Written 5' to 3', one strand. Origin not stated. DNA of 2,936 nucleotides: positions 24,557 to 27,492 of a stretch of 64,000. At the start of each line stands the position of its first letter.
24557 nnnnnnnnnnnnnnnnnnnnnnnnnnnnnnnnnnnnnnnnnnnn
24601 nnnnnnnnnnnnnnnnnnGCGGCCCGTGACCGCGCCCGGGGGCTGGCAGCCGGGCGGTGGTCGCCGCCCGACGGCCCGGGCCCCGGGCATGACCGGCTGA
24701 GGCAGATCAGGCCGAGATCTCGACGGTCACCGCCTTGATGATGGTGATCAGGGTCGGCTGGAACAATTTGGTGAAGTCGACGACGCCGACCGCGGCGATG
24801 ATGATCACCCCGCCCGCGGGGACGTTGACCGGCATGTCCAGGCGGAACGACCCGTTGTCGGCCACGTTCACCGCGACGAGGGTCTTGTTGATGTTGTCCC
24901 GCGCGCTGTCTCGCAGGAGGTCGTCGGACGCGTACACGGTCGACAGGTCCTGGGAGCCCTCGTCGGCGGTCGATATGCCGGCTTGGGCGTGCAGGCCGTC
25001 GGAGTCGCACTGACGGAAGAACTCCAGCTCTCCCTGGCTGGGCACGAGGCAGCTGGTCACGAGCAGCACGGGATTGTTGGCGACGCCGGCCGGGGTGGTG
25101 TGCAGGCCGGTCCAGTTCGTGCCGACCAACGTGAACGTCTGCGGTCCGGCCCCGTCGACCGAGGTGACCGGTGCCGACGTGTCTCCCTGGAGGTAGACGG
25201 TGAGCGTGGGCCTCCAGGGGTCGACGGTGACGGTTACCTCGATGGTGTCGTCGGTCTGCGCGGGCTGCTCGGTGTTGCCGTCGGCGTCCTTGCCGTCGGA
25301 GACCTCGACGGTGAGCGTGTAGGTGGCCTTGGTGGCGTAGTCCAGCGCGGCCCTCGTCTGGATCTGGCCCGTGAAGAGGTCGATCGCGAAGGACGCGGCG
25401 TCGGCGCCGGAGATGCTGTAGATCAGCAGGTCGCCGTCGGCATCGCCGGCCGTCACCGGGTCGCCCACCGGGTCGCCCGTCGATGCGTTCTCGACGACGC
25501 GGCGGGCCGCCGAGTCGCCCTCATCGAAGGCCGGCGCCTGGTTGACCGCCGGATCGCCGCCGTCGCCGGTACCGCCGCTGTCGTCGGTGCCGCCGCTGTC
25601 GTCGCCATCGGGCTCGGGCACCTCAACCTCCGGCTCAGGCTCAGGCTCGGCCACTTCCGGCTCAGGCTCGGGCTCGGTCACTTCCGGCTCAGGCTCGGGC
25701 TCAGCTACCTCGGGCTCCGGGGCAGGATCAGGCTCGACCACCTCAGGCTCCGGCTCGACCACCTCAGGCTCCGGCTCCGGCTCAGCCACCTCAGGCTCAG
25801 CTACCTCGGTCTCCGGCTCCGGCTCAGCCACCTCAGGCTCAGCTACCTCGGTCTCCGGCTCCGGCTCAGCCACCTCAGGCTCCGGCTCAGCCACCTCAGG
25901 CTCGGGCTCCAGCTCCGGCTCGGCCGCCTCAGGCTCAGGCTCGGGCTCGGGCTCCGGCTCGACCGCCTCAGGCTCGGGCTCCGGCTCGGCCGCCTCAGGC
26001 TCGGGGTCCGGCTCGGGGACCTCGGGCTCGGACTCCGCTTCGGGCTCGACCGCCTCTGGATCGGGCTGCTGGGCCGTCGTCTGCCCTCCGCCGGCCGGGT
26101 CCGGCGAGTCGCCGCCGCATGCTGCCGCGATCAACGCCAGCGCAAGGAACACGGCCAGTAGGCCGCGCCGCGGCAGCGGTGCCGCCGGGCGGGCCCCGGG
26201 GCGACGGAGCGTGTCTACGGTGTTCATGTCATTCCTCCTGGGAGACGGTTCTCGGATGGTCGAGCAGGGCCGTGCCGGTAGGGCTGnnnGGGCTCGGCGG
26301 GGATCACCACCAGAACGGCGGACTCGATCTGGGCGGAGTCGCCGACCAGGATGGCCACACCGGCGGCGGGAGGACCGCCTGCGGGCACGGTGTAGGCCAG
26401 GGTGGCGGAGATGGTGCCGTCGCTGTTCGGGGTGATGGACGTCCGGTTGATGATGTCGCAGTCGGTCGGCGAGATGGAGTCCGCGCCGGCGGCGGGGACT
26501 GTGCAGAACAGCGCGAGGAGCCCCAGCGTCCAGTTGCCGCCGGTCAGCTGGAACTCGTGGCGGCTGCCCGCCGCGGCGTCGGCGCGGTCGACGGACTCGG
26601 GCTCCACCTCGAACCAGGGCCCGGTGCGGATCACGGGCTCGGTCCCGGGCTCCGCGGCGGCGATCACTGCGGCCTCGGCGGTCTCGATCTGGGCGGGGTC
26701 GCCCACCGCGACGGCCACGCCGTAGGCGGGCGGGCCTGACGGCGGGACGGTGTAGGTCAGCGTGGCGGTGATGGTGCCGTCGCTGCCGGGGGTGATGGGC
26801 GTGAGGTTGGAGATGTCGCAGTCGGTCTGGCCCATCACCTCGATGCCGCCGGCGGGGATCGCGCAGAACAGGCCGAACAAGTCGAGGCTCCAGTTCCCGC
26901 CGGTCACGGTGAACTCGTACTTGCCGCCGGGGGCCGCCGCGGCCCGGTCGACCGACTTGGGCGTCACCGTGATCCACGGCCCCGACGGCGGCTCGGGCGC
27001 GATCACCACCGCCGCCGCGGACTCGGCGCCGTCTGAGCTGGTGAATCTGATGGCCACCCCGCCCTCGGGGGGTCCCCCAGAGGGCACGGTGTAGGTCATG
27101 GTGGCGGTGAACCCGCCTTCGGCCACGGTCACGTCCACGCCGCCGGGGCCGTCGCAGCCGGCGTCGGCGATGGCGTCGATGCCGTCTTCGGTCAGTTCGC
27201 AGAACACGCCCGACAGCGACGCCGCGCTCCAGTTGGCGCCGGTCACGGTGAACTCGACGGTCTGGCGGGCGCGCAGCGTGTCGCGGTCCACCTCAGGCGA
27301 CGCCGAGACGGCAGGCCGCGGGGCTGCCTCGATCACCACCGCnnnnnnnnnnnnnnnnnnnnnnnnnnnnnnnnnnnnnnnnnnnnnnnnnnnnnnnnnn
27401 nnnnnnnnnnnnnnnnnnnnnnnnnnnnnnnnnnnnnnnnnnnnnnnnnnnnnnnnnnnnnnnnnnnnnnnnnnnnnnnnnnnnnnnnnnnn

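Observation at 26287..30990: Thirteen tandem copies of an apparently uncharacterised Cys-pair domain form the C-terminal ~1,570 aa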

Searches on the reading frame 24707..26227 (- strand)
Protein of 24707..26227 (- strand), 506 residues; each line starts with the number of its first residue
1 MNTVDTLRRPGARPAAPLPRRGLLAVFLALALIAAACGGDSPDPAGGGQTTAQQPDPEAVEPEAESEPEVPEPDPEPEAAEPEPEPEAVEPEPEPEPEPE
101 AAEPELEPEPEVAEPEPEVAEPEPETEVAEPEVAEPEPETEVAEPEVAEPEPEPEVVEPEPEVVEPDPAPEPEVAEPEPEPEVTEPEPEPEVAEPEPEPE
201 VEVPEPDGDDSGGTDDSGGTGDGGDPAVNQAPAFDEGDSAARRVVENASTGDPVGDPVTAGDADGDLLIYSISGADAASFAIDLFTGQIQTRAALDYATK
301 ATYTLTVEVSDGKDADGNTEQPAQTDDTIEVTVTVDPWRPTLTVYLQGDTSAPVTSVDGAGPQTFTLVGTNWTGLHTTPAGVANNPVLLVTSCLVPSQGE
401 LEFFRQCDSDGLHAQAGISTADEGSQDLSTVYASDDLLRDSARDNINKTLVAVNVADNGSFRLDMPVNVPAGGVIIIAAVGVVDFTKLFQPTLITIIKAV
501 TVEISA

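Call 48: search_protein_families(library=pfam, proteins=[window:24707-26227:-], max_evalue=0.0001)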
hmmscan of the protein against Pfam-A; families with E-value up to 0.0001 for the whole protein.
window:24707-26227:- (506 aa): 1 family
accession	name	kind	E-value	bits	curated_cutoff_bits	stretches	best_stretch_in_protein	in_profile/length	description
PF00028.23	Cadherin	-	1.7e-09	38.4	28.8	1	244-334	5-91/93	Cadherin domain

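Call 49: find_encoding_contigs(protein=window:24707-26227:-, flank=3000, max_places=4)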
Protein window:24707-26227:- (506 aa): no gene with exactly this product is on record in the collection.

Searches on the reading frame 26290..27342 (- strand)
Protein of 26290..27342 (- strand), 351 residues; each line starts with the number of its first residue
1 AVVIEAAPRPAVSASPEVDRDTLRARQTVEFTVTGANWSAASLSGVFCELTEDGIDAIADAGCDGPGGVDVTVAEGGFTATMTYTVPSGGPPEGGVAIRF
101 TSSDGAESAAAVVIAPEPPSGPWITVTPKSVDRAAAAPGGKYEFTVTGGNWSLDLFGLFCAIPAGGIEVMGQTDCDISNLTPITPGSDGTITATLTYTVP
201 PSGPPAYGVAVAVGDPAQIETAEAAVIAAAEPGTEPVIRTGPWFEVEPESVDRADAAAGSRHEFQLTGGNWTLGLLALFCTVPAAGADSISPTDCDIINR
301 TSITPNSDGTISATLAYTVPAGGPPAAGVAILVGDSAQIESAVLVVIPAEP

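Call 51: find_related_loci(query=window:26290-27342:-, collection=genome_contigs, flank=10000)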
Query window:26290-27342:- (351 aa) in genome_contigs; peptide patterns used: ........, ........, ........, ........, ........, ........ (x = any residue, [..] = any of these).
232 stretches matched a pattern; 4 encode a relative of the query (tblastn E <= 1e-3); 4 distinct loci.
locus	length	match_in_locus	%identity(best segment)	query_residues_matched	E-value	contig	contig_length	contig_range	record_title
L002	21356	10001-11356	77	1-351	8e-170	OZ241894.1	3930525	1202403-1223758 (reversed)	MAG: Candidatus Aldehydirespirator sp. isolate 59d5e5b9-c534-4d11-b37b-78d6acc4b690 genome assembly, chromosome: 1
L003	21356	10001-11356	78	1-351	4e-165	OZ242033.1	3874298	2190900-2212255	MAG: Candidatus Aldehydirespirator sp. isolate 1ca34421-b87b-4a0f-9797-154be5b25c54 genome assembly, chromosome: 1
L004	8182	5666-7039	73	1-351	3e-161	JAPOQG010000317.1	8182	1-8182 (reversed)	MAG: Acidimicrobiaceae bacterium isolate APA_bin_7 c_000000366102, whole genome shotgun sequence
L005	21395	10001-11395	70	1-351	1e-155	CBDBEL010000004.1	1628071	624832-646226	MAG: Candidatus Aldehydirespirator sp. isolate 42010ebb-ea2b-4a2b-9d13-79554d05c50f genome assembly, contig: contig_4, w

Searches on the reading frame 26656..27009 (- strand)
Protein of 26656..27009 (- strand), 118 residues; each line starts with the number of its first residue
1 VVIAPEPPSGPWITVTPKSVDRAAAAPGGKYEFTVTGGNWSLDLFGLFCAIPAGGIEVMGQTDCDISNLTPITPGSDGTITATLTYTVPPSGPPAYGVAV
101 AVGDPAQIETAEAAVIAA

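Call 73: predict_structure(alignment_id=A5)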
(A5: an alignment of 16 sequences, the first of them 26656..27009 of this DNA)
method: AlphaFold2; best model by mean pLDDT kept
length: 118 residues; sequences in the alignment: 16
mean_pLDDT: 93.9   pTM: 0.83
mean pLDDT of the five models: 93.9, 93.6, 92.7, 92.2, 91.7
residues with pLDDT >= 90: 104; 70-90: 9; 50-70: 5; < 50: 0
segments of 3 or more residues with pLDDT < 50: none
pLDDT, mean of each block of 10 residues (from residue 1): 72 96 95 97 97 95 94 97 98 97 93 96
secondary structure, 60 per line:
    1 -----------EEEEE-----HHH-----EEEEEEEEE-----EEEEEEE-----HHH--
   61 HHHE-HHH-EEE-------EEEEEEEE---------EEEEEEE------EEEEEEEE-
elements in order: E12-16 E30-38 E44-50 E70-72 E80-87 E97-103 E110-117

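Call 75: fold_search(model_id=the predicted structure, library=pdb)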
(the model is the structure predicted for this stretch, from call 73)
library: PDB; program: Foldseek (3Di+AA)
matches with E <= 10: 1999; with E <= 0.001: 0
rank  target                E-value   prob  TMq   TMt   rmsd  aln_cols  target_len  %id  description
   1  8rjc_5                8.0e-03  0.99  0.44  0.32   7.1       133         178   12  Structure of the rabbit 80S ribosome stalled on a 2-TMD rhodopsin intermediate in complex with Sec61-TRAP, open confor (released 2024-01-24)
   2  8b5l_q                1.0e-02  0.98  0.38  0.32   6.3       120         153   14  Cryo-EM structure of ribosome-Sec61-TRAP (TRanslocon Associated Protein) translocon complex (released 2023-03-01)
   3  8ovb_B                1.2e-02  1.00  0.46  0.10   5.6       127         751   12  Human Complement C3b in complex with Trypanosoma brucei ISG65. (released 2024-02-14)
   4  7cu5_E                2.1e-02  0.99  0.45  0.47   5.4       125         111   14  N-Glycosylation of PD-1 and glycosylation dependent binding of PD-1 specific monoclonal antibody camrelizumab (released 2020-10-14)
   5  6jbt_F                2.4e-02  0.99  0.46  0.48   5.1       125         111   14  Complex structure of toripalimab-Fab and PD-1 (released 2019-06-19)
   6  8ulf_H                2.7e-02  0.99  0.42  0.27   6.3       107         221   19  Crystal structure of Plasmodium vivax CelTOS in complex with antibody 7g7 (released 2024-09-11)
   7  8btk_TA               2.8e-02  0.93  0.40  0.31   6.3       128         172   11  Structure of the TRAP complex with the Sec translocon and a translating ribosome (released 2023-05-24)
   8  2a74_E                3.3e-02  0.99  0.47  0.33   5.5       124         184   11  Human Complement Component C3c (released 2005-09-27)
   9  8uh2_B                3.6e-02  0.98  0.43  0.08   6.4       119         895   12  Complex of C3b with the inhibitor albicin (released 2024-05-08)
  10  8hgl_C                4.0e-02  0.99  0.44  0.28   6.4       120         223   10  SARS-CoV-2 spike in complex with neutralizing antibody NIV-11 (released 2023-10-25)
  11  2wii_B                4.7e-02  0.99  0.45  0.08   5.6       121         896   12  Complement C3b in complex with factor H domains 1-4 (released 2009-06-09)
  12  8uh2_H                4.9e-02  0.97  0.42  0.08   6.4       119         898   12  Complex of C3b with the inhibitor albicin (released 2024-05-08)
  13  5o32_B                5.2e-02  0.96  0.42  0.08   5.8       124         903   10  The structure of complement complex (released 2017-06-28)
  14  6fvi                  5.2e-02  0.85  0.34  0.30   9.3       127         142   12  ASH / PapD-like domain of human CEP192 (PapD-like domain 7) (released 2019-03-20)
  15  9jzq_C                6.3e-02  0.98  0.45  0.27   7.3       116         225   13  The glycoprotein E of Varicella-Zoster Virus in complex with WLL-1/WLL-28 Fab (released 2025-09-03)
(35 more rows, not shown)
